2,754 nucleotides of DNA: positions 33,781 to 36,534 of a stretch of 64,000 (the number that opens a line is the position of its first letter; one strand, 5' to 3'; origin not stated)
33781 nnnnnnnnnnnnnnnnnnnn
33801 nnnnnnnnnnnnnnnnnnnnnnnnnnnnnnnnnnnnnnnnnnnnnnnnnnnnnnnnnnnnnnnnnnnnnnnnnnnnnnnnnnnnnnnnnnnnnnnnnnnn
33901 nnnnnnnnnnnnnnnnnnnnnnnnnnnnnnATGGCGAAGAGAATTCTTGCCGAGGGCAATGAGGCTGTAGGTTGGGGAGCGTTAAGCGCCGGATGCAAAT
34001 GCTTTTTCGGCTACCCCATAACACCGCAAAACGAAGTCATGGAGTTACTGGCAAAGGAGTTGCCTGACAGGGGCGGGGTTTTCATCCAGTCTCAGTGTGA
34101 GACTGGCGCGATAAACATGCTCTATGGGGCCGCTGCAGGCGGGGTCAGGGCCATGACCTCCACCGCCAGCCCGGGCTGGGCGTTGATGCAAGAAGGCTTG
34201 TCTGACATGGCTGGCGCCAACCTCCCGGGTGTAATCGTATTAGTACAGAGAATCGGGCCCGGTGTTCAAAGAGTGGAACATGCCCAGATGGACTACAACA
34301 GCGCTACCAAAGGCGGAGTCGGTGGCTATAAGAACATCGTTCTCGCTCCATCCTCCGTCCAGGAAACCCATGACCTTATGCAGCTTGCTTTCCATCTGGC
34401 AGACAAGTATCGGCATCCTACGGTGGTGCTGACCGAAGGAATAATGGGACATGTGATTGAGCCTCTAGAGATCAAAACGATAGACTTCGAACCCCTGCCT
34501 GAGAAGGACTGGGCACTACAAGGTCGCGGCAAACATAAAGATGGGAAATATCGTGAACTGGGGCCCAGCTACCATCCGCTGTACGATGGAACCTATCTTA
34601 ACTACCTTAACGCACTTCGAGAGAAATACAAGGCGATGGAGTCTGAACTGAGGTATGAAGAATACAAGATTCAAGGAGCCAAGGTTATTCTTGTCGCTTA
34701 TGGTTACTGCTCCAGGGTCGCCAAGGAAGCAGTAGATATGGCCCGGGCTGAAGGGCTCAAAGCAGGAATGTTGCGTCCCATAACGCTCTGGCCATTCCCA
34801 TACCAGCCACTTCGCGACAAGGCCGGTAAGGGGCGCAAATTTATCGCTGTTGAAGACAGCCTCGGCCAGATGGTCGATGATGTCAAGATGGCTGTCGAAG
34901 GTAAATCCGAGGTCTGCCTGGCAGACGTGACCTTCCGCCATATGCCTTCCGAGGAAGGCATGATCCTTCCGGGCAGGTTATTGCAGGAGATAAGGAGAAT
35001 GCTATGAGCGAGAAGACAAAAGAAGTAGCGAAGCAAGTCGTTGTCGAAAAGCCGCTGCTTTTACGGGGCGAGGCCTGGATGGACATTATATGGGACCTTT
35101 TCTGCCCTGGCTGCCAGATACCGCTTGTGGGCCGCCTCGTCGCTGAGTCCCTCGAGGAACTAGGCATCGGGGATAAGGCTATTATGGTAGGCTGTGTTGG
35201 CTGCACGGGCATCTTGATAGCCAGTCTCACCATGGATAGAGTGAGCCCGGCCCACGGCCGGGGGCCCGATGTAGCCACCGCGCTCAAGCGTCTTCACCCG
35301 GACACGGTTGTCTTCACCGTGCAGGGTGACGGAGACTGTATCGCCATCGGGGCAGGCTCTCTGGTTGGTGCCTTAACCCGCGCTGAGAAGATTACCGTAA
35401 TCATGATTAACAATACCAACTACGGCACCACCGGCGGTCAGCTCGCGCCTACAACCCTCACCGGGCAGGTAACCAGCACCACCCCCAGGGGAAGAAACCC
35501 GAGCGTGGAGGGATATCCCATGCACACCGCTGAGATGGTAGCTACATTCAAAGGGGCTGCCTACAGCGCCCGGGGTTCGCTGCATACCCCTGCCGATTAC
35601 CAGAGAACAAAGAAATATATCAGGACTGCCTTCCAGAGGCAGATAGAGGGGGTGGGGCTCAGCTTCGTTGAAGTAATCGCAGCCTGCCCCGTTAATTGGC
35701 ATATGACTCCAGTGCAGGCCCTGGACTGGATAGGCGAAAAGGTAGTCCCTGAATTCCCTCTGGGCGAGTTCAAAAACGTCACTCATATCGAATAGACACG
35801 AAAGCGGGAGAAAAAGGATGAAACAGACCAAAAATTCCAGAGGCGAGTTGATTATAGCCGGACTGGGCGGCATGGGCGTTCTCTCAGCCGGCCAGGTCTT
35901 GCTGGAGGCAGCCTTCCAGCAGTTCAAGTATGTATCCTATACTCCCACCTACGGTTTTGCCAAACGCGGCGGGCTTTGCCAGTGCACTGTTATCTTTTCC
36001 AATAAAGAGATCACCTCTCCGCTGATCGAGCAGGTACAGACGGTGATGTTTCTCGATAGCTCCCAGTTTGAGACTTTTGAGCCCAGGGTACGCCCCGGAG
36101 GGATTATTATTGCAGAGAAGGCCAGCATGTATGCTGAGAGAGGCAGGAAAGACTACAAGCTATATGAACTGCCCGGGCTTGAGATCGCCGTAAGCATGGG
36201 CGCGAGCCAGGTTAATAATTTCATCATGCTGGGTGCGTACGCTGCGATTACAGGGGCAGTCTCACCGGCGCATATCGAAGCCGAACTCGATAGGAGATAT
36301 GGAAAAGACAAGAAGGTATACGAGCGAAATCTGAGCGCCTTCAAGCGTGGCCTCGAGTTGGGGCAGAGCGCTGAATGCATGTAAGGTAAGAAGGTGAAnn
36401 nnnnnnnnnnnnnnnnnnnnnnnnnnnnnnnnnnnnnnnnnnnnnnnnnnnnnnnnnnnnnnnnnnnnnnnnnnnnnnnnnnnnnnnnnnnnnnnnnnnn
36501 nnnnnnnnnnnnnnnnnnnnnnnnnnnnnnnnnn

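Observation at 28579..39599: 2-Hydroxyacyl-CoA-dehydratase-type gene cluster with OFOR, TPP enzyme, D-2-hydroxyacid dehydrogenase and ferredoxin, but no activator ATPase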

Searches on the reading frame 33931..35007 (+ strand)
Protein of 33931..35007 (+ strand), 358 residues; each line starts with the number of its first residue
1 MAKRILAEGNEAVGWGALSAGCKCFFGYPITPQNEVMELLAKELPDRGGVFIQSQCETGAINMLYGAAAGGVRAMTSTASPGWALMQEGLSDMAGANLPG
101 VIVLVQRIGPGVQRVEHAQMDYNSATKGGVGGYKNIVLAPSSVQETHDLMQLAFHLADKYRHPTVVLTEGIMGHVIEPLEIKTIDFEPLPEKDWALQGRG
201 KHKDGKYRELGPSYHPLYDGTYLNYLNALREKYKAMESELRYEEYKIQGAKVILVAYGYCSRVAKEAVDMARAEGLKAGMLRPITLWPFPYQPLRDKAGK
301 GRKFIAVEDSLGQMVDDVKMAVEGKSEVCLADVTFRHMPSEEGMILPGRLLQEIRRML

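Call 3: search_protein_families(library=pfam, proteins=[window:33931-35007:+])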
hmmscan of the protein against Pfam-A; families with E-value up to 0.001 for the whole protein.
window:33931-35007:+ (358 aa): 3 families
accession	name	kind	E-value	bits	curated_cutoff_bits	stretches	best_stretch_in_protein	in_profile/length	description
PF01855.24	POR_N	-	5.6e-46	157.6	27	1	16-227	2-207/231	Pyruvate flavodoxin/ferredoxin oxidoreductase, thiamine diP-bdg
PF17147.9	PFOR_II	-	4.7e-20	72.3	27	1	250-325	1-81/102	Pyruvate:ferredoxin oxidoreductase core domain II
PF02780.25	Transketolase_C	-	8.3e-08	32.6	25.9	1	247-310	7-70/124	Transketolase, C-terminal domain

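Call 4: search_protein_families(library=ncbifam, proteins=[window:33931-35007:+])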
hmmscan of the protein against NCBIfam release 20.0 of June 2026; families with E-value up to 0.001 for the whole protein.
window:33931-35007:+ (358 aa): 13 families
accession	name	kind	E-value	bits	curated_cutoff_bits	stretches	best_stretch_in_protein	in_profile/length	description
NF005507.0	PRK07119.1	subfamily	2e-122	408.4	399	1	2-335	2-332/352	3-methyl-2-oxobutanoate dehydrogenase subunit VorB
NF006412.0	PRK08659.1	equivalog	3.3e-75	253.6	411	2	2-183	3-185/378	2-oxoacid:acceptor oxidoreductase subunit alpha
TIGR03710.1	OAFO_sf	subfamily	5.1e-58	197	482.75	2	3-193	192-384/561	2-oxoacid:acceptor oxidoreductase subunit alpha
NF007206.0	PRK09627.1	equivalog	1.4e-54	185.4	579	2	3-181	2-181/375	2-oxoglutarate synthase subunit alpha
NF041170.1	Oxoac_fdxalpha_Archa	equivalog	5e-36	124.2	800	2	3-178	234-421/636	2-oxoacid:ferredoxin oxidoreductase subunit alpha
NF040682.1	PorA_Arch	equivalog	1.3e-28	100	550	2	5-183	4-182/387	pyruvate synthase subunit PorA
NF006233.0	PRK08367.1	equivalog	1e-25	90.4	625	2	3-182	3-182/394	pyruvate ferredoxin oxidoreductase subunit alpha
NF045764.1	PhenlGlyoxDHPadG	equivalog_domain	4.8e-24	84.6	700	2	3-159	1-154/398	NADH-dependent phenylglyoxylate dehydrogenase subunit alpha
NF007201.0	PRK09622.1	equivalog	1.8e-23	83.1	590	2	19-172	25-177/405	2-oxoacid:ferredoxin oxidoreductase subunit alpha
NF006232.0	PRK08366.1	equivalog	2.5e-20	72.5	646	1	6-176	9-177/394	2-ketoisovalerate ferredoxin oxidoreductase subunit alpha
TIGR03336.1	IOR_alpha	equivalog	4.8e-20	71.4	650.9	1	8-317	6-294/595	indolepyruvate ferredoxin oxidoreductase subunit alpha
NF045791.1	OxalOxredalpha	equivalog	1.8e-12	47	500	2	8-119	8-123/395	oxalate oxidoreductase subunit alpha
TIGR02176.1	pyruv_ox_red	equivalog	3e-10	38.6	911.35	1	8-170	5-169/1167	pyruvate:ferredoxin (flavodoxin) oxidoreductase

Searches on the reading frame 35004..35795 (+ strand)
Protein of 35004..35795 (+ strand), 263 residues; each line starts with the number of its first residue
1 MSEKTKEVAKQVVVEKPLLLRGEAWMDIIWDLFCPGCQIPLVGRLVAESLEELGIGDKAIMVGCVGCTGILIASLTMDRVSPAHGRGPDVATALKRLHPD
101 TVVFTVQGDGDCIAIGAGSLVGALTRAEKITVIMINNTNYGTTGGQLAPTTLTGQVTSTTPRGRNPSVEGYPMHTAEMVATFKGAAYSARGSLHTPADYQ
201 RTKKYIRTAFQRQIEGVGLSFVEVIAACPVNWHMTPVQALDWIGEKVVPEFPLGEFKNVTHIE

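Call 3: search_protein_families(library=pfam, proteins=[window:35004-35795:+])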
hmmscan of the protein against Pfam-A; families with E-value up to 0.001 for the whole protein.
window:35004-35795:+ (263 aa): 1 family
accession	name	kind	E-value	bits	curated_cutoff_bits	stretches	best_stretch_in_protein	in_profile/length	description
PF02775.26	TPP_enzyme_C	-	1.9e-15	57.4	21.9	1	79-224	25-151/151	Thiamine pyrophosphate enzyme, C-terminal TPP binding domain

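Call 4: search_protein_families(library=ncbifam, proteins=[window:35004-35795:+])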
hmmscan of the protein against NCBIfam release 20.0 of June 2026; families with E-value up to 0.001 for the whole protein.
window:35004-35795:+ (263 aa): 12 families
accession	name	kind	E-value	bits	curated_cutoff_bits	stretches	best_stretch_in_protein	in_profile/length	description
NF008820.0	PRK11866.1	equivalog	5e-28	98.3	402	1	32-246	16-216/287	2-oxoacid ferredoxin oxidoreductase subunit beta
NF007207.0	PRK09628.1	equivalog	4.8e-27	95.3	364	1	27-250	12-229/277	2-oxoglutarate ferredoxin oxidoreductase subunit beta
TIGR02177.1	PorB_KorB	subfamily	6.3e-27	94.8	261.9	1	33-232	3-191/286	2-oxoacid:acceptor oxidoreductase, beta subunit, pyruvate/2-ketoisovalerate family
NF041171.1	Oxoac_fdxbeta_Archa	equivalog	7.1e-24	84.6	423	1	30-231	2-192/296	2-oxoacid:ferredoxin oxidoreductase subunit beta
NF008821.0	PRK11869.1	equivalog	5.4e-23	81.3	438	1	27-245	13-214/286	2-oxoacid ferredoxin oxidoreductase subunit beta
NF008819.1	PRK11865.1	equivalog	5.6e-20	71.8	405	1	34-240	21-224/300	pyruvate synthase subunit PorB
NF008818.0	PRK11864.1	subfamily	3.7e-17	62.4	405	1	34-241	21-221/300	3-methyl-2-oxobutanoate dehydrogenase subunit beta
NF045792.1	OxalOxredbeta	equivalog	4.8e-14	52.1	590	1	103-238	104-235/311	oxalate oxidoreductase subunit beta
NF045766.1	PhenlGlyoxDHPadI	equivalog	3.2e-13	49.2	700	1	94-251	225-377/443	NADH-dependent phenylglyoxylate dehydrogenase subunit beta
TIGR03846.1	sulfopy_beta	equivalog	1.1e-05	25.5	221.5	1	97-151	57-111/182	sulfopyruvate decarboxylase subunit beta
TIGR03336.1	IOR_alpha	equivalog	2.7e-05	22.7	650.9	1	33-160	358-481/595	indolepyruvate ferredoxin oxidoreductase subunit alpha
NF006052.0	PRK08199.1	subfamily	0.0001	20.7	539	1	82-142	415-474/559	thiamine pyrophosphate protein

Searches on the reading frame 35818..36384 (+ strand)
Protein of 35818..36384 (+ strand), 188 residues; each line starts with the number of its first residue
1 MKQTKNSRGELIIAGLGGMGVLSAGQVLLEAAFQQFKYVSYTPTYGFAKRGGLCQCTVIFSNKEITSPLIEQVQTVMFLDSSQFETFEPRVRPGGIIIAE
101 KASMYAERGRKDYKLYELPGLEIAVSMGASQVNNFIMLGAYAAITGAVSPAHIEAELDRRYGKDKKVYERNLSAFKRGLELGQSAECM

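Call 3: search_protein_families(library=pfam, proteins=[window:35818-36384:+])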
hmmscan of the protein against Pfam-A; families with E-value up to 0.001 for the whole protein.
window:35818-36384:+ (188 aa): 1 family
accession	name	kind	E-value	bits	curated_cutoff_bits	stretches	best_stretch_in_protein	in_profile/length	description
PF01558.24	POR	-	1.3e-31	110.5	27.4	1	17-180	1-173/173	Pyruvate ferredoxin/flavodoxin oxidoreductase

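Call 4: search_protein_families(library=ncbifam, proteins=[window:35818-36384:+])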
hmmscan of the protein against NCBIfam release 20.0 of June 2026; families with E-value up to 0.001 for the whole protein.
window:35818-36384:+ (188 aa): 21 families
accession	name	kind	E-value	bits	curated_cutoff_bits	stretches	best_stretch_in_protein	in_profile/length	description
NF006323.0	PRK08537.1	equivalog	1.3e-22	80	235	1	8-182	2-178/181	2-oxoacid:ferredoxin oxidoreductase subunit gamma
TIGR03710.1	OAFO_sf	subfamily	5.1e-20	71.6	482.75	1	12-185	5-176/561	2-oxoacid:acceptor oxidoreductase subunit alpha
TIGR02175.1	PorC_KorC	subfamily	3.7e-19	69.2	81.1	1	10-180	3-173/177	2-oxoacid:acceptor oxidoreductase, gamma subunit, pyruvate/2-ketoisovalerate family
NF004916.0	PRK06274.1-2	equivalog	3.7e-17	63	227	1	10-181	4-175/178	indolepyruvate oxidoreductase subunit beta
NF005324.0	PRK06853.1-4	equivalog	1.8e-16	60.6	222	1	10-184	4-191/196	indolepyruvate oxidoreductase subunit beta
NF006275.0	PRK08441.1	equivalog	1.9e-15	56.9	216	1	10-184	4-180/185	2-oxoglutarate-acceptor oxidoreductase subunit OorC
NF040683.1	PorC_Meth_Thtga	equivalog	2.6e-15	56.6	270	1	11-180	4-171/177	pyruvate synthase subunit PorC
NF006211.0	PRK08338.1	equivalog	2.9e-15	56.2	239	1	13-183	5-169/170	2-oxoacid:ferredoxin oxidoreductase subunit gamma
NF005322.0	PRK06853.1-2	equivalog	4e-15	56.1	237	1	10-184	7-195/197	indolepyruvate oxidoreductase subunit beta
NF006321.0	PRK08534.1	equivalog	8.2e-14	51.7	225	1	10-177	3-172/181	pyruvate ferredoxin oxidoreductase subunit gamma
NF045762.1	PhenlGlyoxDHPadE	equivalog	3.3e-13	49.9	300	1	10-180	3-177/187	NADH-dependent phenylglyoxylate dehydrogenase subunit gamma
NF005325.0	PRK06853.1-5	equivalog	1.1e-12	48.1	230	1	10-85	5-79/192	indolepyruvate oxidoreductase subunit beta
NF005323.0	PRK06853.1-3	equivalog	3.4e-11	43.4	238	1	5-79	3-75/197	indolepyruvate oxidoreductase subunit beta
NF005329.0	PRK06853.2-4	equivalog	1.3e-09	38.5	267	1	11-180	4-170/175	indolepyruvate oxidoreductase subunit beta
NF010632.0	PRK14029.1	equivalog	1.3e-09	37.9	335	1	12-161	5-161/185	pyruvate/ketoisovalerate ferredoxin oxidoreductase subunit gamma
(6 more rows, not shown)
